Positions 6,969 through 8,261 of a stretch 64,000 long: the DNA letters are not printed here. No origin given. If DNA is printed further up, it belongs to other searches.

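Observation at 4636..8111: Candidate signal-activated two-gene system: CARF-sigma54 activator driving ARPP-1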

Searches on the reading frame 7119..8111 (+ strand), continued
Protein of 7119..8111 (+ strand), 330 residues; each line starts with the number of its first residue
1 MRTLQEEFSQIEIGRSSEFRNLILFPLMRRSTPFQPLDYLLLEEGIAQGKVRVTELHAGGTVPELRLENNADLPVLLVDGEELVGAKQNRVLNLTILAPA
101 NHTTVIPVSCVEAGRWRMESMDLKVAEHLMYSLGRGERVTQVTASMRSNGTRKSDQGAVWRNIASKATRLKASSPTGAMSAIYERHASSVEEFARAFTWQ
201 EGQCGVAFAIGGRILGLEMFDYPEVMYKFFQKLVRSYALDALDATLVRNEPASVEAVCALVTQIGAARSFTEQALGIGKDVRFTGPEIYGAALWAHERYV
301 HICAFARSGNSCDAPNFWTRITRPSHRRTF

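Call 48: search_protein_families(library=pfam, alignment_id=A4, max_evalue=0.0001)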
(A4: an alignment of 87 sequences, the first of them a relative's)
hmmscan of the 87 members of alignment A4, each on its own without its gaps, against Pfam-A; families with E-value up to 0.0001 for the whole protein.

A. member 1, L009:6907-7815:+ (302 aa): 0 families

B. families by the number of members that match (of 87 scanned): 94 families (the first 25 are shown)
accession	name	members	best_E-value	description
PF13411.12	MerR_1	5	7.7e-10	MerR HTH family regulatory protein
PF03747.19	ADP_ribosyl_GH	4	4.2e-78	ADP-ribosylglycohydrolase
PF25583.1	WCX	4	4.3e-23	WCX domain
PF13280.12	WYL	4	1.3e-20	WYL domain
PF18096.6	Thump_like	3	1.2e-12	THUMP domain-like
PF08279.18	HTH_11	3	5.2e-10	HTH domain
PF00496.27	SBP_bac_5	2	1.2e-96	Bacterial extracellular solute-binding proteins, family 5 Middle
PF00158.32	Sigma54_activat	2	1.5e-67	Sigma-54 interaction domain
PF10021.15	PARG_cat_microb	2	5.4e-39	Microbial-type PARG, catalytic domain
PF14532.12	Sigma54_activ_2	2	2.6e-24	Sigma-54 interaction domain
PF25601.1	AAA_lid_14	2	5.3e-19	AAA+ ATPase lid domain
PF02661.23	Fic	2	2.4e-17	Fic/DOC family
PF07728.20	AAA_5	2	1.1e-09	AAA domain (dynein-related subfamily)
PF13338.12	AbiEi_4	2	3.7e-09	Transcriptional regulator, AbiEi antitoxin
PF09445.16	Methyltransf_15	2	1.1e-06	RNA cap guanine-N2 methyltransferase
PF20208.3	ARPP-1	1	2.3e-93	ARG and Rhodanese-Phosphatase-superfamily-associated Protein domain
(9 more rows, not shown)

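Call 49: fold_search(model_id=the predicted structure, library=pdb)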
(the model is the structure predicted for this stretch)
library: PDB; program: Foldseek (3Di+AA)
matches with E <= 10: 604; with E <= 0.001: 0
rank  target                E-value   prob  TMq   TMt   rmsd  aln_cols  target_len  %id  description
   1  2v7s                  4.9e-02  0.12  0.11  0.19  13.6       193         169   10  Crystal structure of the putative lipoprotein LppA from Mycobacterium tuberculosis (released 2008-08-26)
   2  2nwi_F                1.5e-01  0.06  0.11  0.19  16.6       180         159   12  Crystal structure of protein AF1396 from Archaeoglobus fulgidus, Pfam DUF98 (released 2006-11-21)
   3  4j2w_B                1.9e-01  0.02  0.10  0.09  21.6       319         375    9  Crystal Structure of kynurenine 3-monooxygenase (KMO-396Prot-Se) (released 2013-04-10)
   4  3q4k_B                2.6e-01  0.02  0.11  0.10  20.4       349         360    8  Structure of a small peptide ligand bound to E.coli DNA sliding clamp (released 2011-12-28)
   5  9x86                  2.7e-01  0.04  0.13  0.16  19.4       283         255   12  Crystal Structure of dehydratase ApmL in Amipurimycin biosynthesis (released 2026-04-08)
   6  1tbu_C                2.9e-01  0.04  0.08  0.20  10.2       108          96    8  Crystal structure of N-terminal domain of yeast peroxisomal thioesterase-1 (released 2005-10-04)
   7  2nwi_A                3.5e-01  0.06  0.11  0.18  14.9       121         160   11  Crystal structure of protein AF1396 from Archaeoglobus fulgidus, Pfam DUF98 (released 2006-11-21)
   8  6ap4_G                3.7e-01  0.01  0.10  0.09  19.6       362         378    9  Crystal structure of the DNA polymerase III subunit beta from Acinetobacter baumannii (released 2017-12-20)
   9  3klj                  4.4e-01  0.09  0.09  0.08  12.7        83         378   12  Crystal structure of NADH:rubredoxin oxidoreductase from Clostridium acetobutylicum (released 2010-02-16)
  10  3gme_A                4.7e-01  0.05  0.09  0.07  13.5       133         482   11  Crystal Structure of Polynucleotide Phosphorylase in complex with RNase E and manganese (released 2009-06-09)
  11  5il5_B                5.3e-01  0.01  0.10  0.12  22.1       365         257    8  Crystal structure of the dehydratase domain of MlnD from Bacillus amyloliquefaciens (released 2017-03-29)
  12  8fs5_G                5.6e-01  0.04  0.10  0.11  17.0       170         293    9  Structure of S. cerevisiae Rad24-RFC loading the 9-1-1 clamp onto a 10-nt gapped DNA in step 3 (open 9-1-1 and stably  (released 2023-06-14)
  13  3q4k_A                5.6e-01  0.01  0.10  0.09  20.1       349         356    9  Structure of a small peptide ligand bound to E.coli DNA sliding clamp (released 2011-12-28)
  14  3cdj                  5.9e-01  0.04  0.09  0.07  12.1       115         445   11  Crystal structure of the E. coli KH/S1 domain truncated PNPase (released 2008-12-09)
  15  1pcj                  5.9e-01  0.03  0.08  0.07  10.5       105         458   12  Enzyme-ligand complex of P. aeruginosa PMM/PGM (released 2004-01-20)
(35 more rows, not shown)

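Call 51: search_protein_families(library=pfam, proteins=[L003:5572-6858:-, L003:6848-7735:-, L002:5803-6864:-, L002:9514-10179:+, L003:9014-9484:+, L003:9488-9910:+], max_evalue=1)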
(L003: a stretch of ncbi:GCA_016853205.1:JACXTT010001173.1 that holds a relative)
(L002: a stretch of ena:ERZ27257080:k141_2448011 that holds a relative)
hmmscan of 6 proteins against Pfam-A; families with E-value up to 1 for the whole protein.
L003:5572-6858:- (428 aa): 8 families
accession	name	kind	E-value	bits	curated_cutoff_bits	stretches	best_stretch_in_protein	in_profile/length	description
PF08281.18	Sigma70_r4_2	-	1.8e-09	37.5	25.7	2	273-324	2-53/54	Sigma-70, region 4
PF16509.11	KORA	-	7.8e-05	23.3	26.7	1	354-401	4-49/84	TrfB plasmid transcriptional repressor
PF04542.20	Sigma70_r2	-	0.0028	17.8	24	1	194-243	21-69/71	Sigma-70 region 2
PF04545.22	Sigma70_r4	-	0.004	17.1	24.1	0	364-409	2-47/50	Sigma-70, region 4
PF03333.19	PapB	-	0.053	14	29.4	1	374-406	45-77/91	Adhesin biosynthesis transcription regulatory protein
PF13551.12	HTH_29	-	0.058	13.9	28.1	0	380-405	9-35/64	Winged helix-turn helix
PF19104.5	DUF5791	-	0.14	12.7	27.4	0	291-344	9-61/124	Family of unknown function (DUF5791)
PF18599.6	LCIB_C_CA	-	0.19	11.4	25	1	210-281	90-161/223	Limiting CO2-inducible proteins B/C beta carbonyic anhydrases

L003:6848-7735:- (295 aa): 0 families

L002:5803-6864:- (353 aa): 2 families
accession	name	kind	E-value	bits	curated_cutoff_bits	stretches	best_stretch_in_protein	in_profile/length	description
PF08281.18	Sigma70_r4_2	-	0.0055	16.8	25.7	1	285-336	2-53/54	Sigma-70, region 4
PF04542.20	Sigma70_r2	-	0.054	13.7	24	1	205-250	21-65/71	Sigma-70 region 2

L002:9514-10179:+ (221 aa): 3 families
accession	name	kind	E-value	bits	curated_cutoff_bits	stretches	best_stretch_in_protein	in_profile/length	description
PF08281.18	Sigma70_r4_2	-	2.1e-05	24.5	25.7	1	124-175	2-53/54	Sigma-70, region 4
PF04542.20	Sigma70_r2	-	0.001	19.3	24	1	28-93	4-68/71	Sigma-70 region 2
PF00620.32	RhoGAP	-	0.063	13.6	24.5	1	59-145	35-115/148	RhoGAP domain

L003:9014-9484:+ (156 aa): 2 families
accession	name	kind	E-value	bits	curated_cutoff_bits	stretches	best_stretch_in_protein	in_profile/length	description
PF13384.12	HTH_23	-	0.018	15.3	24.6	1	36-55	18-37/50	Homeodomain-like domain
PF12728.13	HTH_17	-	0.054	14.2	27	1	39-88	5-50/51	Helix-turn-helix domain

L003:9488-9910:+ (140 aa): 1 family
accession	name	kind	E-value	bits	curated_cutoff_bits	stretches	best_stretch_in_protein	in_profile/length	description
PF21334.2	ATPD_C_fung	-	0.098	13.2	27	0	88-101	4-17/40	Fungal epsilon subunit of F1F0-ATP synthase C-terminal domain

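Call 59: search_solved_structures(query=A3, max_evalue=10)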
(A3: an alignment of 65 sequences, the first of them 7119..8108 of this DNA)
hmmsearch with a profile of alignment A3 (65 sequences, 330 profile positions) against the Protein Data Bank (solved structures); distinct sequences matched with E-value up to 10: 3.
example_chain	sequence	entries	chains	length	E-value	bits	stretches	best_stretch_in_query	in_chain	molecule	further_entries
3etz_A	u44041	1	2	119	0.014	17.6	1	142-207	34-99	Adhesin A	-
3etx_A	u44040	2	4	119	0.021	17.1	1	139-207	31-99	Adhesin A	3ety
3etw_A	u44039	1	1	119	0.026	16.7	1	142-207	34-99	Adhesin A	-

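Call 67: search_protein_families(library=pfam, alignment_id=A5, max_evalue=0.0001)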
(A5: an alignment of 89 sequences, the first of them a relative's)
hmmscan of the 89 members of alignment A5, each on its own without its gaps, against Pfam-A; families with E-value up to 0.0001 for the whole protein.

A. member 1, L005:2956-4116:+ (386 aa): 1 family
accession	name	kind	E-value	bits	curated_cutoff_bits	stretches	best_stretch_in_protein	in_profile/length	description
PF02618.21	YceG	-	1.1e-83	281.3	32.4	1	40-334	1-275/275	YceG-like family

B. families by the number of members that match (of 89 scanned): 60 families (the first 25 are shown)
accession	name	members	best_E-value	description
PF13229.12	Beta_helix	3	2.6e-15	Right handed beta helix region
PF12704.14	MacB_PCD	2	7.8e-37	MacB-like periplasmic core domain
PF02687.27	FtsX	2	2.4e-28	FtsX-like permease C-terminal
PF02576.22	RimP_N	2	6.5e-17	RimP N-terminal domain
PF02518.31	HATPase_c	2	1.8e-14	Histidine kinase-, DNA gyrase B-, and HSP90-like ATPase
PF13384.12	HTH_23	2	1.3e-05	Homeodomain-like domain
PF01804.23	Penicil_amidase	1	2.3e-107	Penicillin amidase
PF01134.28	GIDA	1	1e-88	Glucose inhibited division protein A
PF02618.21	YceG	1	1.1e-83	YceG-like family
PF13517.12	FG-GAP_3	1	1.6e-67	FG-GAP-like repeat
PF00158.32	Sigma54_activat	1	1.3e-65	Sigma-54 interaction domain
PF13378.12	MR_MLE_C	1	6.5e-65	Enolase C-terminal domain-like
PF00925.25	GTP_cyclohydro2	1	1e-64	GTP cyclohydrolase II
PF02511.20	Thy1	1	4.5e-54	Thymidylate synthase complementing protein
PF00069.31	Pkinase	1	7.4e-49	Protein kinase domain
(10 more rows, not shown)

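Call 72: search_dna_similar(query=window:7119-8108:+, collection=plasmids, mode=protein, max_rows=25)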
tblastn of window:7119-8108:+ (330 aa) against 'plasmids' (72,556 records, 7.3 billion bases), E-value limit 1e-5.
Records with a match: 3; places in all: 3; records where one place covers at least 80% of the query: 0.
Best place of each record, by identity: <60% 3.
By first word of the organism name: Pimelobacter 2; Granulicella 1.
By predicted mobility (MOB-suite, as given by PLSDB): non-mobilizable 3.
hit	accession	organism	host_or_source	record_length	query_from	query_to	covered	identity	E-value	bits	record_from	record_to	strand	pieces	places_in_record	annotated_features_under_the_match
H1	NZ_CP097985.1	Pimelobacter simplex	-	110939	53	244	58%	32.5%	3e-16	87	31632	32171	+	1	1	DUF6569 family protein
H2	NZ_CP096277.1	Pimelobacter simplex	-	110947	53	244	58%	32.5%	3e-16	87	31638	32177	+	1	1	DUF6569 family protein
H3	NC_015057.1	Granulicella tundricola MP5ACTX9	-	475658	4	242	72%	24.8%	3e-9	66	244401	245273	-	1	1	DUF6569 family protein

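Call 73: search_dna_similar(query=window:7119-8108:+, collection=phages, mode=protein, max_rows=15)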
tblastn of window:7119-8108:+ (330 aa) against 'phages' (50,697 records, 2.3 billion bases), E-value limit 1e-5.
No match.

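Call 74: get_annotated_region(hit=H1, flank=5000)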
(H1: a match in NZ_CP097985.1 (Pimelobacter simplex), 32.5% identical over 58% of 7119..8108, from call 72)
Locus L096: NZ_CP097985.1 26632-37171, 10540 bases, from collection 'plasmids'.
description: Pimelobacter simplex strain N39 plasmid pA-N39, complete sequence
organism: Pimelobacter simplex (NCBI taxid 2045)
taxonomy: Bacteria; Actinomycetota; Actinomycetes; Propionibacteriales; Nocardioidaceae; Pimelobacter; Pimelobacter simplex
host: -; source: -; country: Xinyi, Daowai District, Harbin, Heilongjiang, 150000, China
typing (MOB-suite, as given by PLSDB): non-mobilizable
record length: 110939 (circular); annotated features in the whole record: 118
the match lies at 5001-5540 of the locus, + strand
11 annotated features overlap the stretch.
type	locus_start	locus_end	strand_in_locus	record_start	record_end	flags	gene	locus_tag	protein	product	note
CDS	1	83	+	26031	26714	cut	-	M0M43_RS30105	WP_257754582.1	hypothetical protein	-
CDS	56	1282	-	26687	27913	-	-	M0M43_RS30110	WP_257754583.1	hypothetical protein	-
CDS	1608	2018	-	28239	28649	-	-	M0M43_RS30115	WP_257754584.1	hypothetical protein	-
CDS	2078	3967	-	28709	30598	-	-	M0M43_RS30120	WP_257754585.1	hypothetical protein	-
CDS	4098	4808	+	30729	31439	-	-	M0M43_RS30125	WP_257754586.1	hypothetical protein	-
CDS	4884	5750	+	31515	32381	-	-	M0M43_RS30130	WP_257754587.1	DUF6569 family protein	-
CDS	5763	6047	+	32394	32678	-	-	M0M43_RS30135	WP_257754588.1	hypothetical protein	-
CDS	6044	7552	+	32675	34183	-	-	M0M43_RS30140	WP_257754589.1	ADP-ribosylglycohydrolase family protein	-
CDS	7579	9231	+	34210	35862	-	-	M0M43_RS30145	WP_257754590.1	TM0106 family RecB-like putative nuclease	-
CDS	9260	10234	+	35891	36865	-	-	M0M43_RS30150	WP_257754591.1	hypothetical protein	-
CDS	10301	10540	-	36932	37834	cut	-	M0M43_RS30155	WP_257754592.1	hypothetical protein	-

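Call 75: get_annotated_region(hit=H3, flank=5000)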
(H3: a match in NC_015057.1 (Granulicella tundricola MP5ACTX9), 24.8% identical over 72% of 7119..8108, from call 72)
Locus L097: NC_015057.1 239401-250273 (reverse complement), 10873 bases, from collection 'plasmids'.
description: Granulicella tundricola MP5ACTX9 plasmid pACIX901, complete sequence
organism: Granulicella tundricola MP5ACTX9 (NCBI taxid 1198114)
taxonomy: Bacteria; Acidobacteriota; Terriglobia; Terriglobales; Acidobacteriaceae; Granulicella; Granulicella tundricola; Granulicella tundricola MP5ACTX9
host: -; source: -; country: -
typing (MOB-suite, as given by PLSDB): non-mobilizable
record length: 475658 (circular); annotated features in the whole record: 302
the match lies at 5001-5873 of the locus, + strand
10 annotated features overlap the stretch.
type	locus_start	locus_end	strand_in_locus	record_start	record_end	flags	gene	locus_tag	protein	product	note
CDS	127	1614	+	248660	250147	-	-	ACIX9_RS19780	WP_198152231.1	hypothetical protein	-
CDS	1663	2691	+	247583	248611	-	-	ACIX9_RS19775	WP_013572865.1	aldo/keto reductase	-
CDS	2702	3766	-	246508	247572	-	-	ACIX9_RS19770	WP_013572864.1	zf-HC2 domain-containing protein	-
CDS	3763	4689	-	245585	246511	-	-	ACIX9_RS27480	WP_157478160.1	sigma-70 family RNA polymerase sigma factor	-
CDS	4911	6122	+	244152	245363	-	-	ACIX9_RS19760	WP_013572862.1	DUF6569 family protein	-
CDS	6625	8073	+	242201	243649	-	-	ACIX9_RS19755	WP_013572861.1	DUF4139 domain-containing protein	-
CDS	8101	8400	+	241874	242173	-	-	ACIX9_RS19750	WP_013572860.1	hypothetical protein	-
CDS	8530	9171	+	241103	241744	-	-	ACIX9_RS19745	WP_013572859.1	VWA domain-containing protein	-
CDS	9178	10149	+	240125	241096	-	-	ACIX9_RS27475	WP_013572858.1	PP2C family serine/threonine-protein phosphatase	-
CDS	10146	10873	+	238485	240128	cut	-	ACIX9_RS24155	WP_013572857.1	hypothetical protein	-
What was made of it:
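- Closest known: ECF-like sigma-linked ARPP-1 loci in Acidobacteria. Different: The regulator is a divergently transcribed sigma-70-family protein with a partner gene; in Granulicella the partner is a zf-HC2 anti-sigma (calls 51, 75).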
